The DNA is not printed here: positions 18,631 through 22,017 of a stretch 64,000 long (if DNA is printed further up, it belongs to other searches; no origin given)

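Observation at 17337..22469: Compact five-gene operon of unknown function with a 1028-aa multidomain protein: an orphan phage-tail-fibre / GTA-accessory-like module or a novel system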

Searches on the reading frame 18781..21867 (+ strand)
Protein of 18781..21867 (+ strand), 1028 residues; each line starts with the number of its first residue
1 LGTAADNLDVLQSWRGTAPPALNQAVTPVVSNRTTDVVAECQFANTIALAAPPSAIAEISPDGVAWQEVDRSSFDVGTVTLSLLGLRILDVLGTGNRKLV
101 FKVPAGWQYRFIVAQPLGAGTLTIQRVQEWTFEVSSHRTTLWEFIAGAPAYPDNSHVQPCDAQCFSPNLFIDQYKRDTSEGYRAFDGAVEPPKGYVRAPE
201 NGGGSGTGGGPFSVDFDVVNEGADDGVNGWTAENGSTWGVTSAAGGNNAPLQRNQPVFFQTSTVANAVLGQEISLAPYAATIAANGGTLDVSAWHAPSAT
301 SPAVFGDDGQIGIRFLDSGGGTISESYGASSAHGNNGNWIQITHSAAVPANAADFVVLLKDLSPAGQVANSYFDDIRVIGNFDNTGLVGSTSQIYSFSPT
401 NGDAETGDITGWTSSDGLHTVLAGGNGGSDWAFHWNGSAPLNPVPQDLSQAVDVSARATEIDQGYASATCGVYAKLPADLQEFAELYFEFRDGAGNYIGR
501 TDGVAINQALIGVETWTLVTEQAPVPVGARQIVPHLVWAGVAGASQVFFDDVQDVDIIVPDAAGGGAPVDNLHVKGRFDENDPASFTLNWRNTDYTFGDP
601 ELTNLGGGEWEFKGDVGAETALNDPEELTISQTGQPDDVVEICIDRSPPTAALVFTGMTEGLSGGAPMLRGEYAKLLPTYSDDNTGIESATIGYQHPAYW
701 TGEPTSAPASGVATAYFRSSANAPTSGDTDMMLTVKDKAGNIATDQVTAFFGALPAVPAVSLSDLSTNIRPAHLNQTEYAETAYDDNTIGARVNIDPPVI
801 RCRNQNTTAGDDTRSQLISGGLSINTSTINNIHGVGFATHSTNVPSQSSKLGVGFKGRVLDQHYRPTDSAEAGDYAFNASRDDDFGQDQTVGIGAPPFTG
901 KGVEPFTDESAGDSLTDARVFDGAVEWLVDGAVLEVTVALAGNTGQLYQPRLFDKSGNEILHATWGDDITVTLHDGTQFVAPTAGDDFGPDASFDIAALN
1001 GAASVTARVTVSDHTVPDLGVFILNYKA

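Call 3: search_protein_families(library=pfam, proteins=[window:18781-21867:+], max_evalue=1)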
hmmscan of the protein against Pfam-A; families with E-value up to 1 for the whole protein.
window:18781-21867:+ (1028 aa): 0 families

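Call 4: search_protein_families(library=phrogs, proteins=[window:18781-21867:+], max_evalue=1)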
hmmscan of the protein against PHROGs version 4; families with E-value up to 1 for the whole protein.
window:18781-21867:+ (1028 aa): 1 family
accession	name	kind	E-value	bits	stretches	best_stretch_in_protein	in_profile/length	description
phrog_1154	-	tail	0.071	12.8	1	308-358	252-301/520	long tail fiber protein proximal connector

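Call 5: search_protein_families(library=ncbifam, proteins=[window:18781-21867:+], max_evalue=1)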
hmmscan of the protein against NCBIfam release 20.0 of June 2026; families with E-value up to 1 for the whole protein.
window:18781-21867:+ (1028 aa): 2 families
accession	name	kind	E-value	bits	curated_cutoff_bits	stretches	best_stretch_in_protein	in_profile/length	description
NF033675.1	NTTRR-F1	subfamily_domain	0.00021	21.4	70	0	335-378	109-152/155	NTTRR-F1 domain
TIGR02156.2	PA_CoA_Oxy1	equivalog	0.0054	15.8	280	1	923-978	113-168/289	1,2-phenylacetyl-CoA epoxidase subunit PaaA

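Call 8: find_homologous_proteins(query=window:18781-21867:+)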
Query window:18781-21867:+ (1028 aa): 1 proteins with E <= 0.001 among 8000 candidates.
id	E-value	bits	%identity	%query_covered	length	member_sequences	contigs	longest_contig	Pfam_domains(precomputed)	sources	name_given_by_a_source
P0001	2.2e-243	829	53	62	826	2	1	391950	-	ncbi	-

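Call 9: find_encoding_contigs(protein=P0001, flank=10000)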
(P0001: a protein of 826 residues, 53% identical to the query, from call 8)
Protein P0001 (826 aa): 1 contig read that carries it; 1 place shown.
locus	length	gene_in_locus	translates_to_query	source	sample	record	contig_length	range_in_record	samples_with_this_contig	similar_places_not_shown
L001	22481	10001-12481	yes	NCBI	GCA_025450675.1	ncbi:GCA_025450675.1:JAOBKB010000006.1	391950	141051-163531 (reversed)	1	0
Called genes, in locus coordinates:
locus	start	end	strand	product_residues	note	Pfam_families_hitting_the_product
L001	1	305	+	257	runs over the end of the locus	PF00106:adh_short, PF08659:KR (weak), PF13561:adh_short_C2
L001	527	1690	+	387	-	PF00528:BPD_transp_1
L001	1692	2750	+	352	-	PF00528:BPD_transp_1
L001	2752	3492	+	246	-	PF02463:SMC_N (faint), PF13555:AAA_29 (faint), PF00005:ABC_tran, PF13304:AAA_21 (weak)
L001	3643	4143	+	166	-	PF13826:Monooxy_af470-like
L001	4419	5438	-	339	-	PF10974:DUF2804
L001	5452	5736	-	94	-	PF01381:HTH_3 (weak)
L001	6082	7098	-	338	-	PF02626:CT_A_B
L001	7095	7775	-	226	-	PF02682:CT_C_D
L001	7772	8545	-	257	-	PF03746:LamB_YcsF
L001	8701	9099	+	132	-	-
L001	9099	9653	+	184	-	-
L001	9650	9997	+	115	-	-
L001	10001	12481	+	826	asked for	-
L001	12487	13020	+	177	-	-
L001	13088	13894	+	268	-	PF00293:NUDIX (faint)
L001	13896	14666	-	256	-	PF01513:NAD_kinase, PF20143:NAD_kinase_C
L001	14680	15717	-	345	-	PF04055:Radical_SAM, PF13353:Fer4_12 (weak), PF06463:Mob_synth_C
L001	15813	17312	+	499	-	PF00370:FGGY_N, PF02782:FGGY_C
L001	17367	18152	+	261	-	PF00596:Aldolase_II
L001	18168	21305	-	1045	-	PF00873:ACR_tran, PF02355:SecD_SecF_C (faint)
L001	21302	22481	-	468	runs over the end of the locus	PF25917:BSH_RND (weak), PF25967:RND-MFP_C (faint)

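Call 10: find_encoding_contigs(protein=window:18781-21867:+, flank=10000)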
Protein window:18781-21867:+ (1028 aa): 1 contig read that carries it; 1 place shown.
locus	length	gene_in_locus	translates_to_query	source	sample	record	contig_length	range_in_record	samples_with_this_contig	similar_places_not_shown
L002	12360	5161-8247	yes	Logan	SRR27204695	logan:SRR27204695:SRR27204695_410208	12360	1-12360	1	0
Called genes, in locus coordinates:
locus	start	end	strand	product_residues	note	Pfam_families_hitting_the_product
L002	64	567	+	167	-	PF13826:Monooxy_af470-like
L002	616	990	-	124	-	-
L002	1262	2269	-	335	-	PF02626:CT_A_B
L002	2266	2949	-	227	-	PF02682:CT_C_D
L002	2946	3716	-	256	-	PF03746:LamB_YcsF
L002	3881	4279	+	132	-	-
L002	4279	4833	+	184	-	-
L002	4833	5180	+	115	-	-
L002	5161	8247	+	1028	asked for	-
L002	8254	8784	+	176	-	-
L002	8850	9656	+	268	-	PF00293:NUDIX (weak)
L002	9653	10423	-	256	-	PF01513:NAD_kinase, PF20143:NAD_kinase_C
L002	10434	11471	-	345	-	PF04055:Radical_SAM, PF13353:Fer4_12 (weak), PF06463:Mob_synth_C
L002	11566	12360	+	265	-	?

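Call 13: search_dna_similar(query=window:18781-21867:+, collection=phages, mode=protein, max_evalue=1)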
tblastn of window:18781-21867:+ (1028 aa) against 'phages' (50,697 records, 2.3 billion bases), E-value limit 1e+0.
Records with a match: 17; places in all: 17; records where one place covers at least 80% of the query: 0.
Best place of each record, by identity: <60% 17.
By first word of the organism name: Salmonella 14; Xanthomonas 1; Proteus 1; Escherichia 1.
By host as written in the record: - 2; Salmonella enterica subsp. enterica serovar Newport 2; Salmonella Typhimurium ATCC 14028 2; Salmonella enterica 2; Salmonella Newport strain C398 2; Xanthomonas citri 1; Proteus mirabilis 1; Salmonella sp. 1; and 4 more.
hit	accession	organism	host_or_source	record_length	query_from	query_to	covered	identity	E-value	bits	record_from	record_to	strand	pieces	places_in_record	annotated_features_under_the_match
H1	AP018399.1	Xanthomonas phage XacN1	Xanthomonas citri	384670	216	377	16%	32.7%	1e-7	62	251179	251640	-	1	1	hypothetical protein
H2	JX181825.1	Salmonella phage STML-198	mixed Maryland water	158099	302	368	7%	40.3%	5e-3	47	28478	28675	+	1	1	hypothetical protein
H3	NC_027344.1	Salmonella phage STML-198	mixed Maryland water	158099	302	368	7%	40.3%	5e-3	47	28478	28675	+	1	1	long tail fiber protein proximal connector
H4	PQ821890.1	Proteus phage ABTNLPp2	Proteus mirabilis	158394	302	368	7%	40.3%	5e-3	47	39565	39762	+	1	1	hypothetical protein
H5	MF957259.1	Salmonella phage Melville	Salmonella enterica subsp. enterica ...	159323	302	368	7%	40.3%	5e-3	47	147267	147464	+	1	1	hinge connector of long tail fiber proximal connector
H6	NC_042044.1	Salmonella phage Melville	Salmonella enterica subsp. enterica ...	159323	302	368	7%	40.3%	5e-3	47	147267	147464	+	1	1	long tail fiber protein proximal connector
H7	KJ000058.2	Salmonella phage STP4-a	Salmonella Typhimurium ATCC 14028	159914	302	368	7%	40.3%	5e-3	47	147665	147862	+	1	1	hinge connector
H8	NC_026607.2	Salmonella phage STP4-a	Salmonella Typhimurium ATCC 14028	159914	302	368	7%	40.3%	5e-3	47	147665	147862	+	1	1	long tail fiber protein proximal connector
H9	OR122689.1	Salmonella phage vB_SenM-AKM_NP4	Salmonella sp.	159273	302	368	7%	38.8%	9e-3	46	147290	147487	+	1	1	hinge connector of long tail fiber proximal connector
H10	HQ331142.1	Salmonella phage vB_SenM-S16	Salmonella enterica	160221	302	368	7%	38.8%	9e-3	46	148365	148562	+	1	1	hinge connector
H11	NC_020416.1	Salmonella phage vB_SenM-S16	Salmonella enterica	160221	302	368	7%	38.8%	9e-3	46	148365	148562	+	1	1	long tail fiber protein proximal connector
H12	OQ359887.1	Salmonella phage vB_SenM_UTK0003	Salmonella enterica subsp. enterica ...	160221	302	368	7%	38.8%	9e-3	46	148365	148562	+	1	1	hypothetical protein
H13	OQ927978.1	Salmonella phage SEA1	Salmonella enterica subsp. enterica ...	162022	302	368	7%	38.8%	9e-3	46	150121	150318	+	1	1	long-tail fiber protein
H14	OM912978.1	Salmonella phage CF-SP2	Salmonella enterica subsp. enterica ...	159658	302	368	7%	38.8%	2e-2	45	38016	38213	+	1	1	long-tail fiber protein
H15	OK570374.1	Escherichia phage UoN_LG358_1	Escherichia sp.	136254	310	368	6%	40.7%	7e-2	43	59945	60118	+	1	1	hypothetical protein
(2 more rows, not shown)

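Call 16: get_annotated_region(hit=H1, flank=5000)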
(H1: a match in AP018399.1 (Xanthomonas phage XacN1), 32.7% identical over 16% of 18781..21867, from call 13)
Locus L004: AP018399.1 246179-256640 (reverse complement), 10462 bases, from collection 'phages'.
description: Xanthomonas phage XacN1 DNA, complete genome.
organism: Xanthomonas phage XacN1 (NCBI taxid 2042251)
taxonomy: Viruses; Duplodnaviria; Heunggongvirae; Uroviricota; Caudoviricetes
host: Xanthomonas citri; source: -; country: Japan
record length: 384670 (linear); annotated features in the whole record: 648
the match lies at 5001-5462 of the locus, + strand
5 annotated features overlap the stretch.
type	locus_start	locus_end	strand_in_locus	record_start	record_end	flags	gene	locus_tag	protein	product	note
CDS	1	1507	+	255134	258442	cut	-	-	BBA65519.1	hypothetical protein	ORF371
CDS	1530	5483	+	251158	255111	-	-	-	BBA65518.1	hypothetical protein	ORF370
CDS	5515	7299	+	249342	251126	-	-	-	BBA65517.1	hypothetical protein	ORF369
CDS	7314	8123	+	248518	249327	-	-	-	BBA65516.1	tail sheath stabilizer and completion protein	ORF368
CDS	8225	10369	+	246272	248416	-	-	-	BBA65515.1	tail sheath protein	ORF367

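Call 19: search_solved_structures(query=window:18781-21867:+, max_evalue=10, show_alignments=3)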
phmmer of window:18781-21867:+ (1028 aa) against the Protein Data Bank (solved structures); distinct sequences matched with E-value up to 10: 0.

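Call 36: search_protein_representatives(alignment_id=A1)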
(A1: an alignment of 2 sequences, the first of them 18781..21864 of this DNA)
Query: 2 sequences, 1031 profile positions. Proteins with E-value up to 0.001 (for the whole library): 203; up to 1e-10: 23; up to 1e-30: 10. The best 150 are listed.
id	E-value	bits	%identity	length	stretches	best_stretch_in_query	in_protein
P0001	0.0e+00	1672.5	-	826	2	432-1031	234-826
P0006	0.0e+00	1132.7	-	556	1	1-558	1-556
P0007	2.7e-128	445.9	-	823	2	572-1030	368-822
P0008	6.9e-63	229.3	-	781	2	572-948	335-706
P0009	1.3e-59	218.6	-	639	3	566-938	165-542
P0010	3.2e-49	184.1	-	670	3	618-893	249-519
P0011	3.5e-46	174.0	-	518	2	588-1018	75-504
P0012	4.1e-46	173.8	-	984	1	630-1024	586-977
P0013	1.9e-41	158.4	-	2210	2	572-967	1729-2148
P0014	1.7e-36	142.0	-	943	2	628-889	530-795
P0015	1.5e-20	89.2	-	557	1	640-1005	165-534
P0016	1.3e-17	79.4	-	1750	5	221-453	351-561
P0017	1.6e-17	79.1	-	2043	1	624-1006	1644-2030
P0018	2.1e-17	78.7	-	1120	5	441-558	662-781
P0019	2.2e-15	72.1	-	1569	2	449-554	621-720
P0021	7.9e-13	63.6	-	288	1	401-554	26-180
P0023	6.5e-12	60.6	-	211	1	400-555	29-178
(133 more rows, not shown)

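Call 37: search_protein_families(library=pfam, proteins=[P0007, P0008, P0009, P0010, P0011, P0012, P0014, P0015], max_evalue=0.01)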
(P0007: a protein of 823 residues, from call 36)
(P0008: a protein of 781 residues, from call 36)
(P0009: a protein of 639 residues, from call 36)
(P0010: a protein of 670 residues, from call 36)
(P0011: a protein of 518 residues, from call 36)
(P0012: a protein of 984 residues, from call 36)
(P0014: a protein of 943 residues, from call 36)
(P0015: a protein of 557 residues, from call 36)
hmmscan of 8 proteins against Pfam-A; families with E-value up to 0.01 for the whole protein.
P0007 (823 aa): 0 families

P0008 (781 aa): 0 families

P0009 (639 aa): 0 families

P0010 (670 aa): 1 family
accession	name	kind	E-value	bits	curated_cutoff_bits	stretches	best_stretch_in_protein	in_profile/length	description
PF12245.14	Big_3_2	-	0.0082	16.8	23.3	0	318-376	46-113/122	Bacterial Ig-like domain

P0011 (518 aa): 0 families

P0012 (984 aa): 1 family
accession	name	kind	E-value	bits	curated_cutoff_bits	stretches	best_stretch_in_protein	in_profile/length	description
PF12789.12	PTR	-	5.9e-20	71.5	27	3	101-134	6-39/60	Phage tail repeat like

P0014 (943 aa): 0 families

P0015 (557 aa): 0 families

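Call 39: search_protein_families(library=phrogs, proteins=[P0007, P0008, P0009, P0010, P0011, P0012, P0014, P0015], max_evalue=0.001)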
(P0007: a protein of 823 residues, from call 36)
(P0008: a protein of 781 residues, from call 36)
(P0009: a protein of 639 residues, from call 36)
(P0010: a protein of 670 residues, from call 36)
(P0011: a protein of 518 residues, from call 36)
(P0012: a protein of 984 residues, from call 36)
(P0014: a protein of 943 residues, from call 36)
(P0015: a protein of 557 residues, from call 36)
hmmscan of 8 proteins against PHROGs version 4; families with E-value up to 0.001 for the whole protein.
P0007 (823 aa): 0 families

P0008 (781 aa): 0 families

P0009 (639 aa): 0 families

P0010 (670 aa): 0 families

P0011 (518 aa): 0 families

P0012 (984 aa): 7 families
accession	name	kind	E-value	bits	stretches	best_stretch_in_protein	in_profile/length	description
phrog_19068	-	unknown function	4.7e-12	46.8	2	155-209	26-80/267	-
phrog_5231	-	unknown function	5.2e-10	39.4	2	160-201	39-79/618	-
phrog_9574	-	tail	7.4e-10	38.8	1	97-159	470-539/773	tail protein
phrog_17509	-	unknown function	1.4e-07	32.2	1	91-125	157-191/281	-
phrog_10485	-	unknown function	9.5e-07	28.5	1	97-153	110-176/788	-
phrog_8309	-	unknown function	1.4e-05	25.4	0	282-418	26-140/312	-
phrog_20787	-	head and packaging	3e-05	25.1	0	274-309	26-61/67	virion structural protein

P0014 (943 aa): 8 families
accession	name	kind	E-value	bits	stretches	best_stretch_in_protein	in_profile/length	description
phrog_30390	-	unknown function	8.4e-30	104.8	1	183-333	520-683/766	-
phrog_27782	-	unknown function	5.2e-26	92.5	1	170-317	162-292/644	-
phrog_2647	-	head and packaging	6.5e-21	75.8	1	174-334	117-262/336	head decoration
phrog_16867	-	unknown function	5.9e-20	72.3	1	172-307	72-188/631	-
phrog_24595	-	head and packaging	1.4e-16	61.8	1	172-292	41-143/325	virion structural protein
phrog_17264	-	unknown function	9.1e-16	58.9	1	202-302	13-105/147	-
phrog_14570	-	unknown function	2.9e-15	56.9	1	171-298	165-274/540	-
phrog_11518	-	tail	1.8e-14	53.9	1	170-662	161-549/812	tail fiber protein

P0015 (557 aa): 0 families

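Call 40: search_protein_families(library=pfam, proteins=[P0013, P0017, P0016, P0018, P0023, P0021], max_evalue=0.01)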
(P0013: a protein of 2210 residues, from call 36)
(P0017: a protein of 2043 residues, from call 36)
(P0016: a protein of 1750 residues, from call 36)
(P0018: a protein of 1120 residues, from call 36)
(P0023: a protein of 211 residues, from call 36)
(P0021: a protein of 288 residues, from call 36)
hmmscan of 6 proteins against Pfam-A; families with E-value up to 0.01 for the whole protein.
P0013 (2210 aa): 0 families

P0017 (2043 aa): 0 families

P0016 (1750 aa): 3 families
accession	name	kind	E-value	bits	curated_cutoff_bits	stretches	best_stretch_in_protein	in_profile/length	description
PF00629.30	MAM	-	7.6e-07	29.5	26.4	0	457-499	113-156/158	MAM domain, meprin/A5/mu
PF00932.25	LTD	-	2.1e-05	25.3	34.3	0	508-611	26-105/109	Lamin Tail Domain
PF02018.23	CBM_4_9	-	0.00026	21.8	25.9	0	681-715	4-39/136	Carbohydrate binding domain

P0018 (1120 aa): 0 families

P0023 (211 aa): 2 families
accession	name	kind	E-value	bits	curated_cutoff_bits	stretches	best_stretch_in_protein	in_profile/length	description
PF07589.16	PEP-CTERM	-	8.1e-06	26.2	20.7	1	187-210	1-23/24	PEP-CTERM motif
PF02018.23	CBM_4_9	-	0.0048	17.7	25.9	1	27-85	2-62/136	Carbohydrate binding domain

P0021 (288 aa): 2 families
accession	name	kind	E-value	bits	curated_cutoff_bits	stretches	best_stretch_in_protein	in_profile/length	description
PF13860.13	FlgD_ig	-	2e-10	40.9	27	1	220-269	20-69/79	FlgD Ig-like domain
PF18962.6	Por_Secre_tail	-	0.0016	19.1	27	1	205-283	2-72/75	Secretion system C-terminal sorting domain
